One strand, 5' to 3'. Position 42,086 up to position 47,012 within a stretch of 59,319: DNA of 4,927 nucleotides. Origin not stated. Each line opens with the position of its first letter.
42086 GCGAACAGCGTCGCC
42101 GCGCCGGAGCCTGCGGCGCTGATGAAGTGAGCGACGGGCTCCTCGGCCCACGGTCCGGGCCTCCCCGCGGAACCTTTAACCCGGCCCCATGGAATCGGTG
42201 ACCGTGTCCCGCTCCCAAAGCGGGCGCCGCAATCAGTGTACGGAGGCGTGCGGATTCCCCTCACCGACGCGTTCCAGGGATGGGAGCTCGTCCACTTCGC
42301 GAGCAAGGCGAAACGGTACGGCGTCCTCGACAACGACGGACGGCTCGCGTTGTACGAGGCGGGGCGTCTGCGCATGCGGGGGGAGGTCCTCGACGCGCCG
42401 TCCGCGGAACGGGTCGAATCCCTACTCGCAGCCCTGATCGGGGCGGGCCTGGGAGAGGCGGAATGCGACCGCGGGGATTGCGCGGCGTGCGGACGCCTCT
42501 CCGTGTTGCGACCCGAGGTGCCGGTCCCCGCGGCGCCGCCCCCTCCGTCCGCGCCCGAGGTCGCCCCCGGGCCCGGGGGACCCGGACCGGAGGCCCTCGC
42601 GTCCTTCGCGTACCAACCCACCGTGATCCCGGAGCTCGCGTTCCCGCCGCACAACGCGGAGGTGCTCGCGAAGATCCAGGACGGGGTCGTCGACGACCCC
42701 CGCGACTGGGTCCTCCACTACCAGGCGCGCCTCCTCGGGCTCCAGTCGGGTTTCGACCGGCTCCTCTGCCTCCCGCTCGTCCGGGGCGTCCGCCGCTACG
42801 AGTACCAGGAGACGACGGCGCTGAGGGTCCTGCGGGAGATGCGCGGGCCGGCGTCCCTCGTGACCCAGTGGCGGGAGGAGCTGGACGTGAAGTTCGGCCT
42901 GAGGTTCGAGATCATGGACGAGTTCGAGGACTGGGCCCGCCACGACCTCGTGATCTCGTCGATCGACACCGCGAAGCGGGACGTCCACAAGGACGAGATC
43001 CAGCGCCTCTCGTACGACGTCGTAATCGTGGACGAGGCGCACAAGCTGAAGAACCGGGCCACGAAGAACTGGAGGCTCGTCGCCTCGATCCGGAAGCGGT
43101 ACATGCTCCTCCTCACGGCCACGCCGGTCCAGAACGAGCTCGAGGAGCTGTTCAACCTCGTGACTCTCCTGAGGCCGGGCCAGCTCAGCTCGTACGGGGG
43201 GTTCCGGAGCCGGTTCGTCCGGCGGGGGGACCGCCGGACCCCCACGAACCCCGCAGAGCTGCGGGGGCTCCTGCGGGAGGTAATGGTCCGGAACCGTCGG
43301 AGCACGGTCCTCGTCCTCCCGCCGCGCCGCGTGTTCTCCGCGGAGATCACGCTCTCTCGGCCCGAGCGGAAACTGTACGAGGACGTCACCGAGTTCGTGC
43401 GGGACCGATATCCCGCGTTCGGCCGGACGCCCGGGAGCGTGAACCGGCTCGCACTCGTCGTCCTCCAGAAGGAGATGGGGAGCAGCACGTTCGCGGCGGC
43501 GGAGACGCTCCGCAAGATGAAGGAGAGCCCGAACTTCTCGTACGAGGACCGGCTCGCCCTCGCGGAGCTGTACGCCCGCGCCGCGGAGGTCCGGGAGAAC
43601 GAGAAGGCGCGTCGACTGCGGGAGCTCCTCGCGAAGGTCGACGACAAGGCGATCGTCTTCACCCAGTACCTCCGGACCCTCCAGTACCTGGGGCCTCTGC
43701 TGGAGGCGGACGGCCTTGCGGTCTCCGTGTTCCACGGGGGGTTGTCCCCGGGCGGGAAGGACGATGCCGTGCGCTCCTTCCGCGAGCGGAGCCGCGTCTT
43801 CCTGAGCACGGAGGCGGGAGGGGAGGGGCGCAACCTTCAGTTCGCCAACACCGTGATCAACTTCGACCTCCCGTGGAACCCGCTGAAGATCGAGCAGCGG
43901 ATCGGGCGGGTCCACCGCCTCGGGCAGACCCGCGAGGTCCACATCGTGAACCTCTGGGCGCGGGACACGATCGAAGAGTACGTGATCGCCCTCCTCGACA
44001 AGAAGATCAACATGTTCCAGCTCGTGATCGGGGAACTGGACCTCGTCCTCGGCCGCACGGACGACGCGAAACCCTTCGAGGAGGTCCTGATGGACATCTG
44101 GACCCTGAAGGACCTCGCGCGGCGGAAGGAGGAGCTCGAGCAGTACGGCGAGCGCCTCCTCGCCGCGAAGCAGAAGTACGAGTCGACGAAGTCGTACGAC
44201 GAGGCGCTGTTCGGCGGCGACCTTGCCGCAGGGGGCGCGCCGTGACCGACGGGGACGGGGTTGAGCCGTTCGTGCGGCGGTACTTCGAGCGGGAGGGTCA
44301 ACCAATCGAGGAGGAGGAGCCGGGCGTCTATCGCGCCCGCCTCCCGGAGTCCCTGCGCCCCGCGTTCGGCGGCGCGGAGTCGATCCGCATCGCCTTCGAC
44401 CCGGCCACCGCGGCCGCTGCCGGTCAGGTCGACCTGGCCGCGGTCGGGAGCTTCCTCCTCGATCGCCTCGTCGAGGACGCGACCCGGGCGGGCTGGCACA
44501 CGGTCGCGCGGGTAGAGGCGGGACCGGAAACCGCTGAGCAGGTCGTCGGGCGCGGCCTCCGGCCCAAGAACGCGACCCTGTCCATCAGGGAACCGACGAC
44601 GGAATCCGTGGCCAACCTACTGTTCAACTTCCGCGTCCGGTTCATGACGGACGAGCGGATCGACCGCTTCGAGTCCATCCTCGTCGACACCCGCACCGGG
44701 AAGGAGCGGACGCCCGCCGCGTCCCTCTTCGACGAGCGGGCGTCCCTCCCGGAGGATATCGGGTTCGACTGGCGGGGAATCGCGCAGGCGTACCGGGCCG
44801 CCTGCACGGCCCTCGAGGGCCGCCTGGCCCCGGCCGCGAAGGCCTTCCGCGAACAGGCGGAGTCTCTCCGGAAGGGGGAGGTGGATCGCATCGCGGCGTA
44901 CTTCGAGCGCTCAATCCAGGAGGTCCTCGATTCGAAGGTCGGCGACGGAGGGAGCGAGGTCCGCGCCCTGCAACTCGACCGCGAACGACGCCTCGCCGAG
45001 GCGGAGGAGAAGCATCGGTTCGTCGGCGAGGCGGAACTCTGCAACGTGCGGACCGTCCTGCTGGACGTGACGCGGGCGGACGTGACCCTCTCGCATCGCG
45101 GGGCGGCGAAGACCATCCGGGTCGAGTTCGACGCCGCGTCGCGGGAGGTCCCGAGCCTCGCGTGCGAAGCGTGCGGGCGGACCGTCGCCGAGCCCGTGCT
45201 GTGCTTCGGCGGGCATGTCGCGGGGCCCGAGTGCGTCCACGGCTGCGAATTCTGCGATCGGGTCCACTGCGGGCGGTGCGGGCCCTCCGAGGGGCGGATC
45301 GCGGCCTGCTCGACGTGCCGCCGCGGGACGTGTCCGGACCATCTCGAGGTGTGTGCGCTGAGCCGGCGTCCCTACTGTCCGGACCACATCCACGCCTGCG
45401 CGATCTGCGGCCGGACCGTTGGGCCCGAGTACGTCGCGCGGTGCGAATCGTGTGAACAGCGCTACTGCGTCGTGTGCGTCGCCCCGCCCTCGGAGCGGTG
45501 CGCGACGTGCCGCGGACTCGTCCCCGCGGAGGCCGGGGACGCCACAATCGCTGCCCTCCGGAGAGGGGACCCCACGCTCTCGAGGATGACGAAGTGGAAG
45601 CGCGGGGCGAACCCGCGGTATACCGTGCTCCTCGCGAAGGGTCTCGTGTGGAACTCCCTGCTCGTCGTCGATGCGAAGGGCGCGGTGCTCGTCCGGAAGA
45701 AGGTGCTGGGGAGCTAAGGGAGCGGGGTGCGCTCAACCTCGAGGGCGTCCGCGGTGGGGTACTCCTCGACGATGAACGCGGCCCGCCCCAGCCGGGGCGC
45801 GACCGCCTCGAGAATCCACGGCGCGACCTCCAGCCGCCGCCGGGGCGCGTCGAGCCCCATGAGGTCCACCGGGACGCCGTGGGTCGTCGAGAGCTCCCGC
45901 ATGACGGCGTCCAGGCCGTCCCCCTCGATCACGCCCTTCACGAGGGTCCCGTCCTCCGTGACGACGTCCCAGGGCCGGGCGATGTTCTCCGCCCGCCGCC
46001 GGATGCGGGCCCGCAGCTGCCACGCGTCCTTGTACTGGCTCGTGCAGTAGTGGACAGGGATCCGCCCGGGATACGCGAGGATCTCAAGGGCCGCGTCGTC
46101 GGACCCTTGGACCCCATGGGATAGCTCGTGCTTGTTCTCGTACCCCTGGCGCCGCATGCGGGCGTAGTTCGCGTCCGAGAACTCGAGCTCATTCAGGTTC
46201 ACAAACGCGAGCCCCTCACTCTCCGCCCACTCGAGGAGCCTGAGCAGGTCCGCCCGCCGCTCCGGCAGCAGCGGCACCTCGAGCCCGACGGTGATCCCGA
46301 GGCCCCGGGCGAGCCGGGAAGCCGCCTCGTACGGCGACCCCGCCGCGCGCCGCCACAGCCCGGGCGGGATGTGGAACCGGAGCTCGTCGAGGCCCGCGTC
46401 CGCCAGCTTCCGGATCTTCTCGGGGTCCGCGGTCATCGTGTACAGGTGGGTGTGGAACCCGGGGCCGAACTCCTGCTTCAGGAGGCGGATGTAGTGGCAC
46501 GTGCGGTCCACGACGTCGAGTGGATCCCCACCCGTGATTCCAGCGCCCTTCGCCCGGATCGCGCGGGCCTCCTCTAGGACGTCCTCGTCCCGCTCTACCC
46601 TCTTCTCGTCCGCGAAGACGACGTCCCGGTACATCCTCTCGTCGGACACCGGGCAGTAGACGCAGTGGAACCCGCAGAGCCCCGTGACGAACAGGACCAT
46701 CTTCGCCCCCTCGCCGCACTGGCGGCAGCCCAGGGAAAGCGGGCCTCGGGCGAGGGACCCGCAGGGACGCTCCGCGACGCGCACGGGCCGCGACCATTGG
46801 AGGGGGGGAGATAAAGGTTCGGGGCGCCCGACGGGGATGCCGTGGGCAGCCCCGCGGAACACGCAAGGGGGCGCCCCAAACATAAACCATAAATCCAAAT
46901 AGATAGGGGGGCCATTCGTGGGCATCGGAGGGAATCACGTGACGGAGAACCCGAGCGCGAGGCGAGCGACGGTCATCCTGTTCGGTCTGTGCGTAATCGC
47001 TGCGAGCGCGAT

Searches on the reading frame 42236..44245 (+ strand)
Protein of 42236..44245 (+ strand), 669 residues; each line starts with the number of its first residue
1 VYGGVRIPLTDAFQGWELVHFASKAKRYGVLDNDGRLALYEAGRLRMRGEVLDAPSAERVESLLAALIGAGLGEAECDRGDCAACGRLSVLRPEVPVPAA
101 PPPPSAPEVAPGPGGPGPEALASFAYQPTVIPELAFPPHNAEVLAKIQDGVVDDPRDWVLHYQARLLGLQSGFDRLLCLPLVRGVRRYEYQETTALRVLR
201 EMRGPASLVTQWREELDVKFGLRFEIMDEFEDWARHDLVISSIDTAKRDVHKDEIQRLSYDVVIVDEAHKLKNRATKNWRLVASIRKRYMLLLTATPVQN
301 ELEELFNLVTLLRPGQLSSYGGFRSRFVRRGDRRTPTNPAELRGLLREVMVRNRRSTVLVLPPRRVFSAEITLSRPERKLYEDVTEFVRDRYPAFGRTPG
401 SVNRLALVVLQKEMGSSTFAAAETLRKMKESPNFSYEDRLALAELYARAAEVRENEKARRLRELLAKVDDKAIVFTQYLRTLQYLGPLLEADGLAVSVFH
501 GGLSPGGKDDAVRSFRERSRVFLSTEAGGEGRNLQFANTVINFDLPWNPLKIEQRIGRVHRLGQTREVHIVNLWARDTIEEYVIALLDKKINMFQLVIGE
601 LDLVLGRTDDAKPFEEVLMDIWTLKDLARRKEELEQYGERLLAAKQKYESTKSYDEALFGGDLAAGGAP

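Call 73: search_protein_families(library=pfam, proteins=[window:42236-44245:+], max_evalue=0.001)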
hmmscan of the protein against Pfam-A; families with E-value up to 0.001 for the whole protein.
window:42236-44245:+ (669 aa): 4 families
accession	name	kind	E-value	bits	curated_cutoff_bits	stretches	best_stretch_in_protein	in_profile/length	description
PF00176.29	SNF2-rel_dom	-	2.9e-27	96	24.9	1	233-432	101-288/290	SNF2-related domain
PF00271.37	Helicase_C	-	1.3e-23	83.8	23.5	1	457-563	2-110/110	Helicase conserved C-terminal domain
PF04851.21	ResIII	-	4.6e-08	33.6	22.5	1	234-298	98-163/164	Type III restriction enzyme, res subunit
PF00270.35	DEAD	-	0.00056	20.1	26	0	227-303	86-165/167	DEAD/DEAH box helicase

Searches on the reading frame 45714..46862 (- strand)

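Call 73: search_protein_families(library=pfam, proteins=[window:45714-46862:-], max_evalue=0.001)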
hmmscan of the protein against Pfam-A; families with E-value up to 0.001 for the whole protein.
window:45714-46862:- (382 aa): 2 families
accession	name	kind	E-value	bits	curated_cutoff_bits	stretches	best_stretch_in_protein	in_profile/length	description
PF04055.27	Radical_SAM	-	2.2e-12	47.9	29.5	1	59-163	3-107/166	Radical SAM superfamily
PF13353.11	Fer4_12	-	5.5e-05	23.9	22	1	50-133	3-82/137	4Fe-4S single cluster domain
